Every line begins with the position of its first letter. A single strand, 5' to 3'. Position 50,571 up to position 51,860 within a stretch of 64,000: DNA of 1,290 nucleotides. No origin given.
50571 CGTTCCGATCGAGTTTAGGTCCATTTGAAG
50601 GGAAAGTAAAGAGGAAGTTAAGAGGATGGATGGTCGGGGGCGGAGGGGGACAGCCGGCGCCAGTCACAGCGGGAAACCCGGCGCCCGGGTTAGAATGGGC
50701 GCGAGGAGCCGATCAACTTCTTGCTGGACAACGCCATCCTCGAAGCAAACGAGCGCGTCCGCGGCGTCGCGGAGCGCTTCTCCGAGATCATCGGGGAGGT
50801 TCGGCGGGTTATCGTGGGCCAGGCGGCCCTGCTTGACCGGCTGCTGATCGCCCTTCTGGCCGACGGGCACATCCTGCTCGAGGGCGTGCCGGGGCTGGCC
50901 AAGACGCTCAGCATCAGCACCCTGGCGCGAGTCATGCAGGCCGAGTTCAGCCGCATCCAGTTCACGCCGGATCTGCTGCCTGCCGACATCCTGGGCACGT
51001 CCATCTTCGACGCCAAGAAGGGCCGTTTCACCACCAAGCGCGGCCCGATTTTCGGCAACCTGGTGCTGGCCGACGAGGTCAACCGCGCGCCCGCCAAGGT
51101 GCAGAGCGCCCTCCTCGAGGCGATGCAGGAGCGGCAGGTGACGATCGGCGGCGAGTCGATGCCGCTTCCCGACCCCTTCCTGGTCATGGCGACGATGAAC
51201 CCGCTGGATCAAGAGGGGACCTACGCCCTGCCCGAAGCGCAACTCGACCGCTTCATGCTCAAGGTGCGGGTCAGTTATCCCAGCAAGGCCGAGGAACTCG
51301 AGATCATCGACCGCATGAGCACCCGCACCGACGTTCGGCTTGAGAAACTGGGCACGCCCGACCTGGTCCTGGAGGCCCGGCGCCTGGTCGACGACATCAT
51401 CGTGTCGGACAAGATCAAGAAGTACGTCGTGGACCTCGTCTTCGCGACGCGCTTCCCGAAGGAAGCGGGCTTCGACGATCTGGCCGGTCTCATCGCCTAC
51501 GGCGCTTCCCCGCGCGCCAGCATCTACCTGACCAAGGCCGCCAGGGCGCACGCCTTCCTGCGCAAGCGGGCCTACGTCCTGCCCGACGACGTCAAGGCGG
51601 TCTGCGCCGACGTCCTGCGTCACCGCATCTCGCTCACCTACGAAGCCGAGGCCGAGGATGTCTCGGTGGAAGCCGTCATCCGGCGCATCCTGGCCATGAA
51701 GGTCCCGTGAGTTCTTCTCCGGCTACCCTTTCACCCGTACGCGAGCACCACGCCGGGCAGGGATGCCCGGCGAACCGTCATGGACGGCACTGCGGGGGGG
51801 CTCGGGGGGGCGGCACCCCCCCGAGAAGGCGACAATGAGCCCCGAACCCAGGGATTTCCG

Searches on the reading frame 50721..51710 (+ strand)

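Call 80: search_protein_families(library=pfam, proteins=[window:50721-51710:+], max_evalue=0.0001)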
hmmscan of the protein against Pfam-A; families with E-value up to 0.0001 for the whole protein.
window:50721-51710:+ (329 aa): 5 families
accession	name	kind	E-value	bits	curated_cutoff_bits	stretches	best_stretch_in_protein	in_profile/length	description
PF07726.17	AAA_3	-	1.2e-63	213.2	27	1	50-180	1-131/131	ATPase family associated with various cellular activities (AAA)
PF17863.7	AAA_lid_2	-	5.6e-23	80.9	22.7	1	258-323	9-74/74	AAA lid domain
PF07728.20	AAA_5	-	1.5e-14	54.6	22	1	50-178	1-139/139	AAA domain (dynein-related subfamily)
PF20030.5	bpMoxR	-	2e-14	53.6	27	1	19-189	2-171/205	MoxR domain in the MoxR-vWA-beta-propeller ternary systems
PF00158.32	Sigma54_activat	-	1e-05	25.7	20.2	1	47-164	21-147/168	Sigma-54 interaction domain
